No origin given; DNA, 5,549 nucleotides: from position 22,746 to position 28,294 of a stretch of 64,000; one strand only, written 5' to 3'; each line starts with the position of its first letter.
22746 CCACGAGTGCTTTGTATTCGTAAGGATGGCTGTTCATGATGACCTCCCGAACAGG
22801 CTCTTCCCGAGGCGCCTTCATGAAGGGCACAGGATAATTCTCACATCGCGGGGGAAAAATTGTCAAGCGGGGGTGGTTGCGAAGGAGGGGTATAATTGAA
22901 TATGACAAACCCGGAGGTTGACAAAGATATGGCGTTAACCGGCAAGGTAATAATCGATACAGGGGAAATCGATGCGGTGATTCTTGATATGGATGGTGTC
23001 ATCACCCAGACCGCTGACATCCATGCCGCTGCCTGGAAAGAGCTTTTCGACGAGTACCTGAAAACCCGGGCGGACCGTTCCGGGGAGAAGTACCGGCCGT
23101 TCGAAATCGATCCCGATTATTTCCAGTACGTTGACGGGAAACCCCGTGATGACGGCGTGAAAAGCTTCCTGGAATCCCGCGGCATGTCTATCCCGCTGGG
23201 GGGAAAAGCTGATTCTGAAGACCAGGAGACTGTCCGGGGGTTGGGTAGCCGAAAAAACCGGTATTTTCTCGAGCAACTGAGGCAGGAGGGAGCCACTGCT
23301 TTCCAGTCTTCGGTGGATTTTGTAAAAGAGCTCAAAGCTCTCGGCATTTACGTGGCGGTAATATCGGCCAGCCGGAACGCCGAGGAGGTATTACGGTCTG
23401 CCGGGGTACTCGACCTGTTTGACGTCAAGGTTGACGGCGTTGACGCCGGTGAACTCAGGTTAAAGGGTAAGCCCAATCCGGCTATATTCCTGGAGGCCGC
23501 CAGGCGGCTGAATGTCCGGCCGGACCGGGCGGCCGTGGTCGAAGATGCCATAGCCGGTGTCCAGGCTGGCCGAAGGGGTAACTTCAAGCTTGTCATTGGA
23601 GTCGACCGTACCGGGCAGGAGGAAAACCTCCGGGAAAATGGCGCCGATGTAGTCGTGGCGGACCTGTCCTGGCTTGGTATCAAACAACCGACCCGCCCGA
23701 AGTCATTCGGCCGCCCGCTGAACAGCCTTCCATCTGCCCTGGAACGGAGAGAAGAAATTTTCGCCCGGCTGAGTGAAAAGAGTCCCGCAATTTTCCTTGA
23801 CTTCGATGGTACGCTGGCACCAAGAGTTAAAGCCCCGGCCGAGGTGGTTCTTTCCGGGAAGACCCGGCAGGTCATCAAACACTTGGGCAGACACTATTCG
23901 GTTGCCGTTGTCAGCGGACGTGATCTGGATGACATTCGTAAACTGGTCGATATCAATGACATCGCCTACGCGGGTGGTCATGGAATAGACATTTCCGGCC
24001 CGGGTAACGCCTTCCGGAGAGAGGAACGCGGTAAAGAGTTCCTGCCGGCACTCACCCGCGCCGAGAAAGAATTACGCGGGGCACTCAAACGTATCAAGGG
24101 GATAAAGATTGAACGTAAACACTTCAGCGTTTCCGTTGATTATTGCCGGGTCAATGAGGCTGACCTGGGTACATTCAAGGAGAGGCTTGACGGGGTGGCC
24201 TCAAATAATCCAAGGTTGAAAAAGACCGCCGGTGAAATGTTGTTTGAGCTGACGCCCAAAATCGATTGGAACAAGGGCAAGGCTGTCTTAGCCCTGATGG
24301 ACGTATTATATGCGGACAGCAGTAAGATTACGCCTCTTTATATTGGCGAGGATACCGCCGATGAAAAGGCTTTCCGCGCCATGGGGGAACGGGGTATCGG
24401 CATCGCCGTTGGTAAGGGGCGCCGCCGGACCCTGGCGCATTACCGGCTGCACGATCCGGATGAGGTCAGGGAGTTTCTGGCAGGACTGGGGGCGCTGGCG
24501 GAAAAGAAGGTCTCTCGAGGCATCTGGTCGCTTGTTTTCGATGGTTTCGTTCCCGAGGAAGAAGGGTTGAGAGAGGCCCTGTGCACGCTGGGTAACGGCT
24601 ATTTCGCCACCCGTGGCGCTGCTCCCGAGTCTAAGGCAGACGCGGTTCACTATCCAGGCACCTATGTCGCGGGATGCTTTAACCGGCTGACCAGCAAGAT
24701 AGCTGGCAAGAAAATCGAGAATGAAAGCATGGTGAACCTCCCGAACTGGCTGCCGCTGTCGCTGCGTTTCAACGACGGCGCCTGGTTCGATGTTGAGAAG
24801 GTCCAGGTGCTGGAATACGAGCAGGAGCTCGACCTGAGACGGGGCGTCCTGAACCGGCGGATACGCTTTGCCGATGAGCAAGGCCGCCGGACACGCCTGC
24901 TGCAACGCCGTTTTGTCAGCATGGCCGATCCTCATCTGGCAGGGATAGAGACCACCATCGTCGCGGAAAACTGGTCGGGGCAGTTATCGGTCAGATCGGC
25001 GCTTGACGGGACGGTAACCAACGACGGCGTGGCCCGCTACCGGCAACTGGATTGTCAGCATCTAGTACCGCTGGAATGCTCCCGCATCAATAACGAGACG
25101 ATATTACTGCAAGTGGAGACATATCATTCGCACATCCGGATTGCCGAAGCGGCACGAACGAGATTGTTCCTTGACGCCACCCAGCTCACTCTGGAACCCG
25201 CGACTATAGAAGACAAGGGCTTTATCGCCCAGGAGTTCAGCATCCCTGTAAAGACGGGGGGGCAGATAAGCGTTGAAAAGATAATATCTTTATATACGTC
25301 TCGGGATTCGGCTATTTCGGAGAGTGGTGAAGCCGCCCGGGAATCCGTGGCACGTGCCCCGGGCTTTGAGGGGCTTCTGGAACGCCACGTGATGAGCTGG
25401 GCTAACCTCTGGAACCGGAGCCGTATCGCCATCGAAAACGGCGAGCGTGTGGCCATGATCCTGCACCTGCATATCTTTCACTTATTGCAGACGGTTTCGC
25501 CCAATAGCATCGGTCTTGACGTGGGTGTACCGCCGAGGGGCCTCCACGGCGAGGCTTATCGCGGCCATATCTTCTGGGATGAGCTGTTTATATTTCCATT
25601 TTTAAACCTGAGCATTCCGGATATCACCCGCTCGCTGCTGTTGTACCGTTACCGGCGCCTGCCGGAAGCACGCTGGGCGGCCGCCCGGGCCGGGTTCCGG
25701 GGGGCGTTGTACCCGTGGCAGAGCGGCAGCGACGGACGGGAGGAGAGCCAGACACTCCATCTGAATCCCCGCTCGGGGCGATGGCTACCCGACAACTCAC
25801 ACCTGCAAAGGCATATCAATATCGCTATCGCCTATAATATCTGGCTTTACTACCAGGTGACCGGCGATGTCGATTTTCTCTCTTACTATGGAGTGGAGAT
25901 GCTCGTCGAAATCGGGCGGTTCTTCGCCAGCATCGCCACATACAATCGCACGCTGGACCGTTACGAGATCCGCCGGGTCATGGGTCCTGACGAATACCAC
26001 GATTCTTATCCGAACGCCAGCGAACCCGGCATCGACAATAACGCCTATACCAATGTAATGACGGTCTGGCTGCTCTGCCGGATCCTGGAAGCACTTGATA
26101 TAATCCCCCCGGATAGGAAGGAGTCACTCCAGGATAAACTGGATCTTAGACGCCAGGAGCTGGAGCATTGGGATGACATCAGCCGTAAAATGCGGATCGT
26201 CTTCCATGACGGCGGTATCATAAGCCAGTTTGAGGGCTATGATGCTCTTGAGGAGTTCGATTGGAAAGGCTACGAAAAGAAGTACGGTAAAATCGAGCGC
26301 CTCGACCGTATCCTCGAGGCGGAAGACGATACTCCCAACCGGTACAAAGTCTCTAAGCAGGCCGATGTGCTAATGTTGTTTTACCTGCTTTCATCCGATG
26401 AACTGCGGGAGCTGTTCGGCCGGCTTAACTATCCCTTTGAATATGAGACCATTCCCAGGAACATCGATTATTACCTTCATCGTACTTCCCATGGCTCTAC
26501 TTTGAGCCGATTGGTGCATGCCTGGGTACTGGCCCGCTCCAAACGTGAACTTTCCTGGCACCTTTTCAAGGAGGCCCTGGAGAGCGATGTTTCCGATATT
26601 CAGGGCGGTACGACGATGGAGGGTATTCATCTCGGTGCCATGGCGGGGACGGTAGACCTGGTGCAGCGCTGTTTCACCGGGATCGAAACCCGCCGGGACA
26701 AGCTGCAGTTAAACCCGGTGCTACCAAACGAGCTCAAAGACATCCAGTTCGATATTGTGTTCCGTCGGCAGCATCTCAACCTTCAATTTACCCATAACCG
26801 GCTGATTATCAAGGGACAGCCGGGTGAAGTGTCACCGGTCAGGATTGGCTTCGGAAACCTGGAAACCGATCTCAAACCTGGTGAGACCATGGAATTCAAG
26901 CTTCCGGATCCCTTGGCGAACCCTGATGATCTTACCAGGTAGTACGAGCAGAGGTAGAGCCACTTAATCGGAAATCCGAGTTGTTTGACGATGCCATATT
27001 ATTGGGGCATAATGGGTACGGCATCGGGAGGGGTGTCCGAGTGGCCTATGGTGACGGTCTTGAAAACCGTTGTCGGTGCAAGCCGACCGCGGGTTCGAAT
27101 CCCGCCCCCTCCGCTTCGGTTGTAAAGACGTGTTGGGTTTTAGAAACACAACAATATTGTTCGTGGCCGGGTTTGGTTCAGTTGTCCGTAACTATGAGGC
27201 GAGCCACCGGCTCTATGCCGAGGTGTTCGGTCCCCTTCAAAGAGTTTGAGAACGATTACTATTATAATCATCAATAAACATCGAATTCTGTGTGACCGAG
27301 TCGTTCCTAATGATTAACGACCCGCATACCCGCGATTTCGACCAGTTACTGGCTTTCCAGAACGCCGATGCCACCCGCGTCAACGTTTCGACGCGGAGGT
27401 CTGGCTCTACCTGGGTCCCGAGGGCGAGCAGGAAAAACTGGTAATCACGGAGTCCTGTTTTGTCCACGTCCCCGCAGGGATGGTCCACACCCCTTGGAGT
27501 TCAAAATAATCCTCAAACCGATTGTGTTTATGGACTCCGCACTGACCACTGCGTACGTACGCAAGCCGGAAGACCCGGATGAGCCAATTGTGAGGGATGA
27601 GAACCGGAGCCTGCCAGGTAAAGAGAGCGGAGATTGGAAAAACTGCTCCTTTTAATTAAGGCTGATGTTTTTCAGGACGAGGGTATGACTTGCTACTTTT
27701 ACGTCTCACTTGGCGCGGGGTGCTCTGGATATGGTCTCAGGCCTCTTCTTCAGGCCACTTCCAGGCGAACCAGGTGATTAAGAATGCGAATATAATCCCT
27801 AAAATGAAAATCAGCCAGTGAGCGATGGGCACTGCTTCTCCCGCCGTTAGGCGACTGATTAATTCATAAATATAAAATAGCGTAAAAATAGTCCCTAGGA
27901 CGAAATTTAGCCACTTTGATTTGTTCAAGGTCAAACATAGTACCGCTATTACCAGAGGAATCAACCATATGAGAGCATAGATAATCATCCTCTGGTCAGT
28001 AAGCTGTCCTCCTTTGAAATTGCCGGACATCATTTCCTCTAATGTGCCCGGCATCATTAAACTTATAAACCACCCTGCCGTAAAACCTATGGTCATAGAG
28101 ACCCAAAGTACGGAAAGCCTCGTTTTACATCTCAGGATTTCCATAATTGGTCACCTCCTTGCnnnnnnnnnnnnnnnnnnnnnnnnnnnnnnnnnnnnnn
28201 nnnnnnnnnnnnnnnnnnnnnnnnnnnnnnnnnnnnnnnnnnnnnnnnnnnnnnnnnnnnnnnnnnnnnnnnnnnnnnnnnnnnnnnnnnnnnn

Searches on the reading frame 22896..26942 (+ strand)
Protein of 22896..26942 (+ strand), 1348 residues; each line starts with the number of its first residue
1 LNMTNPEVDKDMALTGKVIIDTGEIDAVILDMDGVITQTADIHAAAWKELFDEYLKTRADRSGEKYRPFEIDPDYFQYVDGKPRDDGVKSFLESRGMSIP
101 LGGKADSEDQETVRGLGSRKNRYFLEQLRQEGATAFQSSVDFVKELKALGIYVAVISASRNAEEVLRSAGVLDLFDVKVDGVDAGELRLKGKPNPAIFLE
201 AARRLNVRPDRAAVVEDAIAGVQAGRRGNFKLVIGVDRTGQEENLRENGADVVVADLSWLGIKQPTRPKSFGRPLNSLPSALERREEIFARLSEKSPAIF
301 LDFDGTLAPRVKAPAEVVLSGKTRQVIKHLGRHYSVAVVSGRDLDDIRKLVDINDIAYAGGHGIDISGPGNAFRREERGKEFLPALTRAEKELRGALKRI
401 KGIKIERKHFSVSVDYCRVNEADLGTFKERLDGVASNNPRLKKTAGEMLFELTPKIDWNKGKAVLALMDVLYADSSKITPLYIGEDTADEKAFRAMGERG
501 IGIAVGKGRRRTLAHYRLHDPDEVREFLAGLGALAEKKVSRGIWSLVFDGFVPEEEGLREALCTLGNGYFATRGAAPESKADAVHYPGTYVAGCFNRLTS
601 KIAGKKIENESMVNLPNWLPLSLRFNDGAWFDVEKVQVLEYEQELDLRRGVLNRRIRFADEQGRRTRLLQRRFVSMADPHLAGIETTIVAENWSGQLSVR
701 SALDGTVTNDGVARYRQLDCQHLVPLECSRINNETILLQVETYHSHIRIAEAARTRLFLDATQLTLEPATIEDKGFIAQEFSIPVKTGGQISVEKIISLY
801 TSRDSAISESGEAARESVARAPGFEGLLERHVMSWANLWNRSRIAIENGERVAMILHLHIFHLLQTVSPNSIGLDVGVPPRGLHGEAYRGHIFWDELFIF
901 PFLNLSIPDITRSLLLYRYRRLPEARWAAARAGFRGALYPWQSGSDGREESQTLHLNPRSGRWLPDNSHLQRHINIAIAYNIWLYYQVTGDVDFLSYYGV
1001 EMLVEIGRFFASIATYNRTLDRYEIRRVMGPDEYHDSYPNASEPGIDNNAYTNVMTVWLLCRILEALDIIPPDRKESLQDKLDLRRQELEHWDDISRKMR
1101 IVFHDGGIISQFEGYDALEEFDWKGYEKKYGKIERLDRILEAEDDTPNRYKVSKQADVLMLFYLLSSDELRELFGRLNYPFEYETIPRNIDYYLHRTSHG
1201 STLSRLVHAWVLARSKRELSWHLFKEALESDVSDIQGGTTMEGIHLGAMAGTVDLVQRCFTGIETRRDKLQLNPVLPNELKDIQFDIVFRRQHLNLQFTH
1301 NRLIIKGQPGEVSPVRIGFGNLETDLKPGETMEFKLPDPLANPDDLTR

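Call 57: search_protein_families(library=pfam, proteins=[window:22896-26942:+], max_evalue=0.001)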
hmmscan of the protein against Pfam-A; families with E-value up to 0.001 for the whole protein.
window:22896-26942:+ (1348 aa): 7 families
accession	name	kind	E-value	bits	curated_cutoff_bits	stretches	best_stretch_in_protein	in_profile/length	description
PF03632.21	Glyco_hydro_65m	-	6.9e-128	427.2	27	1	858-1253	2-370/371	Glycosyl hydrolase family 65 central catalytic domain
PF03636.21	Glyco_hydro_65N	-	5.4e-73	246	26.6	1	549-803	3-233/233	Glycosyl hydrolase family 65, N-terminal domain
PF02358.22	Trehalose_PPase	-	2.7e-36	125.3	27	1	300-521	1-234/235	Trehalose-phosphatase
PF00702.32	Hydrolase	-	3.3e-26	93.3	26.4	1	25-227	1-189/191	haloacid dehalogenase-like hydrolase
PF13419.12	HAD_2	-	3e-17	63.8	23.8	1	28-232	1-175/178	Haloacid dehalogenase-like hydrolase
PF03633.20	Glyco_hydro_65C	-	1.7e-07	31.3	22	1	1264-1316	2-54/62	Glycosyl hydrolase family 65, C-terminal domain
PF13242.12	Hydrolase_like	-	8.2e-05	22.9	22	0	191-257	3-72/75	HAD-hyrolase-like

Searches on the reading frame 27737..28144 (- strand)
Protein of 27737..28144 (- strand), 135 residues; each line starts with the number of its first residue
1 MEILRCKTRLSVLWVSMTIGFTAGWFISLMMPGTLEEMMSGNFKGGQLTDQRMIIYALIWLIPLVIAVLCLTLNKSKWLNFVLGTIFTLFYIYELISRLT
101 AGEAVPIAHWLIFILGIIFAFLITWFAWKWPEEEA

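Call 57: search_protein_families(library=pfam, proteins=[window:27737-28144:-], max_evalue=0.001)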
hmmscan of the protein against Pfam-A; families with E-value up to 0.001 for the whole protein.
window:27737-28144:- (135 aa): 1 family
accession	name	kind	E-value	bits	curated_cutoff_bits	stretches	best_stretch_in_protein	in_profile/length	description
PF19851.4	DUF6326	-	1.7e-07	32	24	1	7-133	11-133/135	Family of unknown function (DUF6326)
